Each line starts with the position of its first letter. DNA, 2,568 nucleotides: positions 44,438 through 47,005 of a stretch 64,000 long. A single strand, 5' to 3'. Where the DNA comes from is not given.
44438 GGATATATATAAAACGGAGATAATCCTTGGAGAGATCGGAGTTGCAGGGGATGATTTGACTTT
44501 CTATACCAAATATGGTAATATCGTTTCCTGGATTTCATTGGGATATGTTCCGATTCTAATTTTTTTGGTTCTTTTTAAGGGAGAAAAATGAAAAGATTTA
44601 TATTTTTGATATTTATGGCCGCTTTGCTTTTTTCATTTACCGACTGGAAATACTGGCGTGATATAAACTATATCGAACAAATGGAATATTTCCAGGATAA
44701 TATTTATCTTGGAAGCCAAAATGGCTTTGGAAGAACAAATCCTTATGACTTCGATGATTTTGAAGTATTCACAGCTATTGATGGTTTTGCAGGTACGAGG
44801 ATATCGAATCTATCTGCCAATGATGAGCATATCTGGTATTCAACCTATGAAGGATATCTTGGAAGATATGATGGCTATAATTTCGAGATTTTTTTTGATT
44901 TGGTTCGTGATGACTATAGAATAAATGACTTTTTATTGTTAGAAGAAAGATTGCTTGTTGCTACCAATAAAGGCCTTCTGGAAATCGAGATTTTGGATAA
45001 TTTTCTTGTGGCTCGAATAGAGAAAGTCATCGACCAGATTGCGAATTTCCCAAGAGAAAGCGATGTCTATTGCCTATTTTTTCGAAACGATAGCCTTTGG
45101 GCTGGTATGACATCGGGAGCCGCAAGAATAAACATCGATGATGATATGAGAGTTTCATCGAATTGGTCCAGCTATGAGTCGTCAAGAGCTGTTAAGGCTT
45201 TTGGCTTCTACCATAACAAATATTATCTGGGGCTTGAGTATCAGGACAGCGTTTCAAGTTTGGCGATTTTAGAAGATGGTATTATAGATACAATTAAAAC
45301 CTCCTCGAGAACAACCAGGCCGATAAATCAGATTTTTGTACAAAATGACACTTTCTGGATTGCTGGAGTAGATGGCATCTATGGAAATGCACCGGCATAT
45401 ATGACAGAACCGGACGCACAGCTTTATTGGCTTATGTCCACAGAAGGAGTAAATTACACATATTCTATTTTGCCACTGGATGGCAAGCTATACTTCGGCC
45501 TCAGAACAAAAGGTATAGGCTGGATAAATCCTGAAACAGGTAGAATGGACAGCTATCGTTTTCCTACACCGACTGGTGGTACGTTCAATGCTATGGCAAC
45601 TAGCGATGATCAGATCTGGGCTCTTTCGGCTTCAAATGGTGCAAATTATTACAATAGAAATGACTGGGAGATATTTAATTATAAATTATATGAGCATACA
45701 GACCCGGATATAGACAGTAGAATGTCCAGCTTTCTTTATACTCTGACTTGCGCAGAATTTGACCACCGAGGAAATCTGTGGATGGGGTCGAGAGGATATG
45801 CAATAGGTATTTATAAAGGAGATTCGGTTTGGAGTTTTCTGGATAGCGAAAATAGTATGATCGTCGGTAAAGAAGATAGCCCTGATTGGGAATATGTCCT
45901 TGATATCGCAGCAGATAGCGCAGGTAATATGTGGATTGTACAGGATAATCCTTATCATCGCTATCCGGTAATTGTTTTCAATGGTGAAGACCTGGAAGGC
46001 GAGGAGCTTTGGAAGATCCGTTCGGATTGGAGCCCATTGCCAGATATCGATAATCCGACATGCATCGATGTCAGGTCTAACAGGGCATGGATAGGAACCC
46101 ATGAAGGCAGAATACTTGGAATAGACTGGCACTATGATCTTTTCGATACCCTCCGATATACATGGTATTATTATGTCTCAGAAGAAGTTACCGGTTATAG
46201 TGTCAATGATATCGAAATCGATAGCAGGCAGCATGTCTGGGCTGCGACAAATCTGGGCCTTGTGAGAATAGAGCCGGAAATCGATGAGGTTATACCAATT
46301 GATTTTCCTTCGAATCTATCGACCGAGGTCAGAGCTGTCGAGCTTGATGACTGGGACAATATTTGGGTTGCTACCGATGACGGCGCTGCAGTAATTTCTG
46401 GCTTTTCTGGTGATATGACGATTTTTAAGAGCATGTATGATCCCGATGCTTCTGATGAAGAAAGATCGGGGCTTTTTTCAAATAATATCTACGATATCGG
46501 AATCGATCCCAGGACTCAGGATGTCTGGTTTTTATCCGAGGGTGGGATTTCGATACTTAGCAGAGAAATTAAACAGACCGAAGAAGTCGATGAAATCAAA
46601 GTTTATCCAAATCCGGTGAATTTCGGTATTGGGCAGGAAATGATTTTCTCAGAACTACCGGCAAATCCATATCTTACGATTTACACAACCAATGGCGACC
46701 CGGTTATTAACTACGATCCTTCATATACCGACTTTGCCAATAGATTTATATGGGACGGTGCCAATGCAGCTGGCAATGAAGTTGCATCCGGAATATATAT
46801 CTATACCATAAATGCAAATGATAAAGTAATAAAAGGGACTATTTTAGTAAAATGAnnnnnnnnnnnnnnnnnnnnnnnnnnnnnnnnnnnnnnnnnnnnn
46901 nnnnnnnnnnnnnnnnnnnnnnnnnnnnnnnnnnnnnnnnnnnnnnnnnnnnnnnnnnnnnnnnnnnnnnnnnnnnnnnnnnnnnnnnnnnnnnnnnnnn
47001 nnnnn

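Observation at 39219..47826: Tandem secreted serpins embedded in a tightly packed rarA–serpin–serpin–lnt–T9SS-propeller–FemAB-like gene string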

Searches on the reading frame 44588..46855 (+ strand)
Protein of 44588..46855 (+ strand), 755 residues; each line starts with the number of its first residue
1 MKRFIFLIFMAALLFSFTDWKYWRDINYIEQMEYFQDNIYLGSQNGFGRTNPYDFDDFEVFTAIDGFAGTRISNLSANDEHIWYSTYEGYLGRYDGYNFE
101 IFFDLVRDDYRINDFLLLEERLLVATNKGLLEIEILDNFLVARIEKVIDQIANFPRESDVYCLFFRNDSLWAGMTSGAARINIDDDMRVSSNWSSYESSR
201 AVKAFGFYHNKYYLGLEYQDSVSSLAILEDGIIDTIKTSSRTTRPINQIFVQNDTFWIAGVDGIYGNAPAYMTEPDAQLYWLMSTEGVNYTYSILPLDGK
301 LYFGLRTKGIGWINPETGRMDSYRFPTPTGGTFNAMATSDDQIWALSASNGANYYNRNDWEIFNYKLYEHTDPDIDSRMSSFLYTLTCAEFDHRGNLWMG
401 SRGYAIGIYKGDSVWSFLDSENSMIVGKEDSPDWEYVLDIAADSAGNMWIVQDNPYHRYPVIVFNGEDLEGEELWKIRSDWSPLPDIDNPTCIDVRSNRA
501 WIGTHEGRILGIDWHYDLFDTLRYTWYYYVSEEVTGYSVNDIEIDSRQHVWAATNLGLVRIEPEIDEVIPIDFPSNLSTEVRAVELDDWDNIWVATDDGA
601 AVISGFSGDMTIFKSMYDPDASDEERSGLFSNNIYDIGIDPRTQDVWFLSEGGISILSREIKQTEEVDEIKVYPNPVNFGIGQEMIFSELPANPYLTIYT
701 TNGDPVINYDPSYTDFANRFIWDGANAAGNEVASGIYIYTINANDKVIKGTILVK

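Call 3: search_protein_families(library=pfam, proteins=[window:44588-46855:+], max_evalue=0.01)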
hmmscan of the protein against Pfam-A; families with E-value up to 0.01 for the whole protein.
window:44588-46855:+ (755 aa): 2 families
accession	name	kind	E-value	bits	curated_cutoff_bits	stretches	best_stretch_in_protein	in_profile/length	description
PF07494.17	Reg_prop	-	2.2e-07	30.7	20.4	0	436-450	6-20/24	Two component regulator propeller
PF13860.13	FlgD_ig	-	0.002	18.5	27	1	696-744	27-76/79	FlgD Ig-like domain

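Call 4: search_protein_families(library=ncbifam, proteins=[window:44588-46855:+], max_evalue=0.01)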
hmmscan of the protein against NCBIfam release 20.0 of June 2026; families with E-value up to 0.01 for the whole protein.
window:44588-46855:+ (755 aa): 3 families
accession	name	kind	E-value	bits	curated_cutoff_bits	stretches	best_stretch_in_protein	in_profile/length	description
NF052228.1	T9SS_PorZ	equivalog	5.3e-33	114.4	260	3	625-745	627-744/757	type IX secretion system anionic LPS delivery protein PorZ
TIGR04183.1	Por_Secre_tail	domain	1.2e-05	25.2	23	1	672-755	1-72/72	T9SS type A sorting domain-containing protein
NF033707.1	T9SS_sortase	equivalog_domain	0.00071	17.3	420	1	663-744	992-1078/1095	type IX secretion system sortase PorU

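Call 20: find_homologous_proteins(query=window:44588-46855:+)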
Query window:44588-46855:+ (755 aa): 1 proteins with E <= 0.001 among 7047 candidates.
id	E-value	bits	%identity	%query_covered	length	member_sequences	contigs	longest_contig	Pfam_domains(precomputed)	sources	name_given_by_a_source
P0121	0.0e+0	1760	100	100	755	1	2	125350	PF07494.18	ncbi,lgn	ncbi:MAG: T9SS type A sorting domain-containing protein [Candidatus Zixiibacteriota bacterium]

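Call 30: find_related_loci(query=A1, collection=genome_contigs, flank=10000)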
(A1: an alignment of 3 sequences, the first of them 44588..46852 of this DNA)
Query A1 (755 aa) in genome_contigs; peptide patterns used: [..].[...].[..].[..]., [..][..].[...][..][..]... (x = any residue, [..] = any of these).
438 stretches matched a pattern; 5 encode a relative of the query (tblastn E <= 1e-3); 5 distinct loci.
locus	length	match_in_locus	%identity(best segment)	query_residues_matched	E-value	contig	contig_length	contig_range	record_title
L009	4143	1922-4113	23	1-738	1e-57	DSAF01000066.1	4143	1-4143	MAG TPA_asm: Candidatus Zixiibacteriota bacterium isolate SpSt-1142 Ga0129302_1014467, whole genome shotgun sequence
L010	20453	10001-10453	27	487-648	3e-7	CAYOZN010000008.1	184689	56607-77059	MAG TPA_asm: uncultured Planctomycetaceae bacterium isolate SRP193661_co1_94 genome assembly, contig: NODE_73_length_184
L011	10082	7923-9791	24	364-648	5e-9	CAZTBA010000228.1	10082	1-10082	MAG TPA_asm: uncultured bacterium isolate SRP323688_co1_241 genome assembly, contig: NODE_9952_length_10082_cov_6.349656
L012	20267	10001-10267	29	584-688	8e-6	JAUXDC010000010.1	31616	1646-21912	MAG: Holophagae bacterium isolate CSMAG_2841 CSMAG_2841_k119_796346_length_31616_cov_7.0000, whole genome shotgun sequen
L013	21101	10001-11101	26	440-662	1e-5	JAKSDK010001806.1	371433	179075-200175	MAG: Phycisphaerales bacterium isolate MAG.67 k141_11397647, whole genome shotgun sequence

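Call 37: search_solved_structures(query=A1, max_evalue=1, show_alignments=1)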
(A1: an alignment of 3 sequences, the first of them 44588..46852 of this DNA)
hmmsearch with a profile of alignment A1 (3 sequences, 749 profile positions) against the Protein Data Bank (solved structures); distinct sequences matched with E-value up to 1: 20.
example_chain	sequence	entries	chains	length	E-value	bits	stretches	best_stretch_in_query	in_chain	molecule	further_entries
4a2l_A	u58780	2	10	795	2.6e-21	78.8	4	526-658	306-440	TWO-COMPONENT SYSTEM SENSOR HISTIDINE KINASE/RESPONSE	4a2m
5m11_A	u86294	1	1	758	4.4e-17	64.8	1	297-735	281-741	Immunoreactive 84kD antigen PG93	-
3v9f_A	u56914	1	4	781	4.1e-14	55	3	283-443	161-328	Two-component system sensor histidine kinase/response regulator, hybrid (One-component sys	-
6tji_A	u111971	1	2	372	0.0079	17.7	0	255-344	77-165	Cake10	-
6tjh_A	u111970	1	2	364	0.0097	17.4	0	255-344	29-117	Cake9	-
6tjg_A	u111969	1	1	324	0.016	16.7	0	255-344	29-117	Cake8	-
3hxj_A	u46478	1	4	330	0.019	16.5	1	244-369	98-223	Pyrrolo-quinoline quinone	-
6tjf_A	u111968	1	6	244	0.036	15.5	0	255-344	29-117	Cake6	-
3osv_A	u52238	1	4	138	0.083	14.3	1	686-738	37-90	Flagellar basal-body rod modification protein FlgD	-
6tje_A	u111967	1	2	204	0.083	14.3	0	254-343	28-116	Cake5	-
8prj_A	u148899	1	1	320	0.099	14.1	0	253-344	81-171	v31Bagel8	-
7eh9_A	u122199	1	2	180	0.14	13.6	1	690-740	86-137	Basal-body rod modification protein FlgD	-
3c12_A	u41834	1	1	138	0.15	13.5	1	691-740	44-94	Flagellar protein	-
7bhq_A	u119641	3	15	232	0.21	13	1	690-740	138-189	Basal-body rod modification protein FlgD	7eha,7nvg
8prs_A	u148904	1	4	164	0.27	12.7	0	253-342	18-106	nvBagel4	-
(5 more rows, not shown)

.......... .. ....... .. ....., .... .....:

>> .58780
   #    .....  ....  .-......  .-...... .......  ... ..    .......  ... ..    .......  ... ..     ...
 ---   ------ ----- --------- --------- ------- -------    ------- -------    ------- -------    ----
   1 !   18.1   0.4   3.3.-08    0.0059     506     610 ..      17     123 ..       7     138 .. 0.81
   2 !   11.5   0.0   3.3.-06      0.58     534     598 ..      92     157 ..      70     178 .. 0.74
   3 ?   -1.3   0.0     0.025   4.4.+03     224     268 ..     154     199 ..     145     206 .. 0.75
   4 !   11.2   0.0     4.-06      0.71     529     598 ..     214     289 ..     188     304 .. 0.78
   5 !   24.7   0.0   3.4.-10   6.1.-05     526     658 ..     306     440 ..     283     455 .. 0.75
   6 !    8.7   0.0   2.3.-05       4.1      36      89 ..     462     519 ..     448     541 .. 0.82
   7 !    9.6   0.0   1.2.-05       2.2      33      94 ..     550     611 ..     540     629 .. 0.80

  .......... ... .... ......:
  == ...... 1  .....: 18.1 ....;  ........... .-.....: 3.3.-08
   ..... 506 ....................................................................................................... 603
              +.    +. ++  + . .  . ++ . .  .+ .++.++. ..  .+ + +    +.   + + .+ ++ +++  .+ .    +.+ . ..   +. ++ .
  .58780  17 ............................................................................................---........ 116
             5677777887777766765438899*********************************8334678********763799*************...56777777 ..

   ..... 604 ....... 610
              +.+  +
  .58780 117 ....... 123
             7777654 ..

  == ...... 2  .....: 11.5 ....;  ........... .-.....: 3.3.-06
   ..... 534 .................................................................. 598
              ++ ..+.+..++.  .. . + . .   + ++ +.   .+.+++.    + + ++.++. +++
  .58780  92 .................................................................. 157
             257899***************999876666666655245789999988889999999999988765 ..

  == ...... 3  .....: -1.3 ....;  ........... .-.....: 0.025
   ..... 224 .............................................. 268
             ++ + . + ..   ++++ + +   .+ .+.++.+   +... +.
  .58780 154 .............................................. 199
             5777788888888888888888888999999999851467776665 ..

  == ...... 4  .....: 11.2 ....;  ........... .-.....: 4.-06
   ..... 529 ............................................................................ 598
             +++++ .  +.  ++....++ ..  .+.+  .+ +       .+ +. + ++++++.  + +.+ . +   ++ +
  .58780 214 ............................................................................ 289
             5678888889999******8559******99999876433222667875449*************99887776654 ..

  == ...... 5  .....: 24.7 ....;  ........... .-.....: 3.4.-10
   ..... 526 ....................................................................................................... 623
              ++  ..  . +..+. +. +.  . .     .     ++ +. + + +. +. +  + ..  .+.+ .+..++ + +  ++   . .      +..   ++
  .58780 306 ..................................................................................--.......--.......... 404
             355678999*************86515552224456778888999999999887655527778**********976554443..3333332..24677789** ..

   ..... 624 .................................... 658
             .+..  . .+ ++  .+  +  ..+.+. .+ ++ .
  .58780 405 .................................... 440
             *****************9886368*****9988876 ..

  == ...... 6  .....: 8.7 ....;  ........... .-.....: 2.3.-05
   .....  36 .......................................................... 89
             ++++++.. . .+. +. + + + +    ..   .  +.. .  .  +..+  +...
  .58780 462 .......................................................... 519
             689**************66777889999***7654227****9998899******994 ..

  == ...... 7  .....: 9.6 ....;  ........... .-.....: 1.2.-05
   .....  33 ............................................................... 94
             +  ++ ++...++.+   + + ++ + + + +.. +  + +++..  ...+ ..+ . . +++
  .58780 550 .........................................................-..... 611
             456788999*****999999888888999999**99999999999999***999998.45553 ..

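Call 54: search_protein_representatives(protein=window:44588-46855:+)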
Query: 755 residues. Proteins with E-value up to 0.001 (for the whole library): 1632; up to 1e-10: 210; up to 1e-30: 9. The best 150 are listed.
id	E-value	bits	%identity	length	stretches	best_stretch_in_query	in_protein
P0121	0.0e+00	1759.6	100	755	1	1-755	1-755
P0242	5.1e-108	378.7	37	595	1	3-563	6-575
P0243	2.1e-74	267.6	28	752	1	17-749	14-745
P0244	6.5e-63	229.6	26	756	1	12-752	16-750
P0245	3.3e-61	223.9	26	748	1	4-741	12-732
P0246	2.1e-47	178.3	26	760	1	2-744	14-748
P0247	1.2e-46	175.7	24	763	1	5-754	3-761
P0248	6.6e-40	153.5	25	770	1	8-753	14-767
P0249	3.5e-37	144.5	25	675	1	4-683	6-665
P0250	2.6e-30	121.8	24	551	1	2-555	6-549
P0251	4.4e-30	121.0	54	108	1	650-755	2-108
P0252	1.5e-26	109.3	25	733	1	7-742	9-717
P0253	1.4e-25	106.1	27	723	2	309-752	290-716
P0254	1.8e-25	105.7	28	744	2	302-743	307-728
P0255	5.1e-25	104.2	29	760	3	386-741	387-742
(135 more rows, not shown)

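Call 56: search_protein_families(library=ncbifam, alignment_id=A3, max_evalue=0.00001)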
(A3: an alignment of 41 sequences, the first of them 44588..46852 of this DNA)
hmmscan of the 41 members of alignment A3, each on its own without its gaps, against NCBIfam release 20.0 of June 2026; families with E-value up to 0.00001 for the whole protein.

A. member 1, window:44588-46852:+ (755 aa): 1 family
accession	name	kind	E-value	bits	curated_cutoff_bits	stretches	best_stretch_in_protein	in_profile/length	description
NF052228.1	T9SS_PorZ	equivalog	5.3e-33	114.4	260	2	625-745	627-744/757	type IX secretion system anionic LPS delivery protein PorZ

B. families by the number of members that match (of 41 scanned): 4 families
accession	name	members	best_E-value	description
NF052228.1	T9SS_PorZ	41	3.5e-96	type IX secretion system anionic LPS delivery protein PorZ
TIGR04183.1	Por_Secre_tail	10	7.1e-08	T9SS type A sorting domain-containing protein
NF045728.1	glycosyl_F510_1955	3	4e-07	F510_1955 family glycosylhydrolase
NF033707.1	T9SS_sortase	3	7.7e-07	type IX secretion system sortase PorU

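Call 69: predict_structure(alignment_id=A3)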
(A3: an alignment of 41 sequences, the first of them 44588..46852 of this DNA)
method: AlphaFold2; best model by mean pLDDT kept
length: 755 residues; sequences in the alignment: 41
mean_pLDDT: 86.3   pTM: 0.85
mean pLDDT of the five models: 86.3, 86.0, 85.5, 85.3, 85.2
residues with pLDDT >= 90: 432; 70-90: 228; 50-70: 59; < 50: 36
segments of 3 or more residues with pLDDT < 50: 1-3, 9-17, 269-286, 661-664
pLDDT, mean of each block of 10 residues (from residue 1): 50 53 92 97 94 95 86 96 95 94 89 94 97 88 94 97 97 97 97 97 94 90 88 80 77 85 67 45 52 91 90 82 91 93 92 90 73 65 93 94 93 86 88 93 93 85 78 59 65 94 92 87 84 72 95 95 91 94 93 97 88 89 88 96 92 86 59 88 84 89 94 78 92 95 87 94
secondary structure, 60 per line:
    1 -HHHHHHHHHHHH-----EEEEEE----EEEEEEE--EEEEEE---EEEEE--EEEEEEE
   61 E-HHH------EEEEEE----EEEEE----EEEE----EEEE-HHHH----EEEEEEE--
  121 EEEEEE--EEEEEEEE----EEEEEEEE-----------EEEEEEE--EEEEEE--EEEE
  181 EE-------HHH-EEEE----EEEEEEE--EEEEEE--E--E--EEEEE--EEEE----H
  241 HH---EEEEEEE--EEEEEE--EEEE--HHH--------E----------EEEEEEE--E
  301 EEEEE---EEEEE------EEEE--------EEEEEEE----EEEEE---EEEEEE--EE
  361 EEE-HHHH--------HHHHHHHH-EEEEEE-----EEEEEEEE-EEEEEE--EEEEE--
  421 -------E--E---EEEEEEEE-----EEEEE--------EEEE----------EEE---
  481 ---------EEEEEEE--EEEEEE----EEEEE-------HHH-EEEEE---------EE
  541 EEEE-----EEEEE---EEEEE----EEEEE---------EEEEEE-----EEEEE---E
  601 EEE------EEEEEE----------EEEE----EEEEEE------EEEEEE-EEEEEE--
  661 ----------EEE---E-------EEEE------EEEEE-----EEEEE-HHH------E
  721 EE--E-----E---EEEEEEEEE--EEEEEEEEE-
elements in order (helices of 4 or more, strands of 3 or more residues): H2-13 E19-24 E29-35 E38-43 E47-51 E54-61 E72-77 E82-86 E91-94 E99-102 H104-107 E112-118 E121-126 E129-136 E141-148 E160-166 E169-174 E177-182 E194-197 E202-208 E211-216 E225-229 E232-235 E246-252 E255-260 E263-266 E291-297 E300-305 E309-313 E320-323 E332-338 E343-347 E351-356 E359-363 H365-368 H377-384 E386-391 E397-404 E406-411 E414-418 E435-442 E448-452 E461-464 E475-477 E490-496 E499-504 E509-513 E525-529 E539-544 E550-554 E558-562 E567-571 E581-586 E592-596 E600-603 E610-615 E626-629 E634-639 E646-651 E653-658 E671-673 E685-688 E695-699 E705-709 E720-722 E735-743 E746-754

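Call 71: fold_search(model_id=the predicted structure, library=pdb)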
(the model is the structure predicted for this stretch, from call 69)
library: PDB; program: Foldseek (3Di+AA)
matches with E <= 10: 1970; with E <= 0.001: 1564
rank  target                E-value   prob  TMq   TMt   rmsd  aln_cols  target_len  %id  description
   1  5m11                  1.7e-32  1.00  0.68  0.68   7.6       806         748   15  Structural and functional probing of PorZ, an essential bacterial surface component of the type-IX secretion system of h (released 2016-11-09)
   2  4a2m_B                2.2e-28  1.00  0.35  0.35  21.4       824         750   14  Structure of the periplasmic domain of the heparin and heparan sulphate sensing hybrid two component system BT4663 in  (released 2012-05-02)
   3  4a2m_D                3.9e-28  1.00  0.34  0.34  21.3       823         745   13  Structure of the periplasmic domain of the heparin and heparan sulphate sensing hybrid two component system BT4663 in  (released 2012-05-02)
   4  4a2l_D                1.5e-27  1.00  0.34  0.35  22.5       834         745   14  Structure of the periplasmic domain of the heparin and heparan sulphate sensing hybrid two component system BT4663 in  (released 2012-05-02)
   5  4a2m_A                2.9e-27  1.00  0.33  0.34  21.5       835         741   13  Structure of the periplasmic domain of the heparin and heparan sulphate sensing hybrid two component system BT4663 in  (released 2012-05-02)
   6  4a2m_C                2.9e-27  1.00  0.34  0.34  21.6       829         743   13  Structure of the periplasmic domain of the heparin and heparan sulphate sensing hybrid two component system BT4663 in  (released 2012-05-02)
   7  4a2l_B                1.0e-26  1.00  0.34  0.34  22.5       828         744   13  Structure of the periplasmic domain of the heparin and heparan sulphate sensing hybrid two component system BT4663 in  (released 2012-05-02)
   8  4a2l_C                1.6e-26  1.00  0.34  0.35  22.1       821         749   14  Structure of the periplasmic domain of the heparin and heparan sulphate sensing hybrid two component system BT4663 in  (released 2012-05-02)
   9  4a2l_F                1.8e-26  1.00  0.35  0.35  22.2       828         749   13  Structure of the periplasmic domain of the heparin and heparan sulphate sensing hybrid two component system BT4663 in  (released 2012-05-02)
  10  3v9f_A                6.0e-26  1.00  0.33  0.34  21.1       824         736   14  Crystal Structure of the extracellular domain of the putative hybrid two component system BT3049 from B. thetaiotaomic (released 2012-03-14)
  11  4a2l_A                7.6e-26  1.00  0.34  0.35  22.3       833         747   13  Structure of the periplasmic domain of the heparin and heparan sulphate sensing hybrid two component system BT4663 in  (released 2012-05-02)
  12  4a2l_E                2.5e-25  1.00  0.34  0.35  22.4       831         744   13  Structure of the periplasmic domain of the heparin and heparan sulphate sensing hybrid two component system BT4663 in  (released 2012-05-02)
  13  3ott_B                2.1e-24  1.00  0.33  0.33  22.3       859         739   14  Crystal Structure of the extracellular domain of the putative one component system BT4673 from B. thetaiotaomicron (released 2011-08-10)
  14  3va6_B                5.0e-23  1.00  0.33  0.33  22.5       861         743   14  Crystal Structure of the extracellular domain of the putative hybrid two component system BT4673 from B. thetaiotaomic (released 2012-06-13)
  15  3ott_A                3.1e-22  1.00  0.26  0.27  23.9       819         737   14  Crystal Structure of the extracellular domain of the putative one component system BT4673 from B. thetaiotaomicron (released 2011-08-10)
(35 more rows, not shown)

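Call 84: find_encoding_contigs(protein=P0244, flank=8000, max_places=2)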
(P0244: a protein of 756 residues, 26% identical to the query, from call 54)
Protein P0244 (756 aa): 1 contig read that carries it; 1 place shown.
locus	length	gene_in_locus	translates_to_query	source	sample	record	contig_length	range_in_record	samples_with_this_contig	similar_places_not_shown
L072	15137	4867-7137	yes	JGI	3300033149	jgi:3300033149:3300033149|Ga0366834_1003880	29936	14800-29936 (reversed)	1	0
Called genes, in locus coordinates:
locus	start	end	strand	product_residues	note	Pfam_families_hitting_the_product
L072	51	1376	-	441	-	PF02881:SRP54_N, PF01656:CbiA (faint), PF00448:SRP54, PF02978:SRP_SPB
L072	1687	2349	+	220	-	PF01966:HD (weak)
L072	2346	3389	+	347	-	PF00586:AIRS, PF02769:AIRS_C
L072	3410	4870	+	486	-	PF20154:LNT_N, PF00795:CN_hydrolase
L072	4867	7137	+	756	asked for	PF13860:FlgD_ig (weak)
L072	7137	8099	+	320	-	PF02388:FemAB (faint), PF13480:Acetyltransf_6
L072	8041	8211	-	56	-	-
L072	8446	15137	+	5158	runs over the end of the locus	PF02369:Big_1, PF09134:Invasin_D3, PF02369:Big_1, PF09134:Invasin_D3, PF02369:Big_1, PF02369:Big_1, PF09134:Invasin_D3, PF09134:Invasin_D3, +20 more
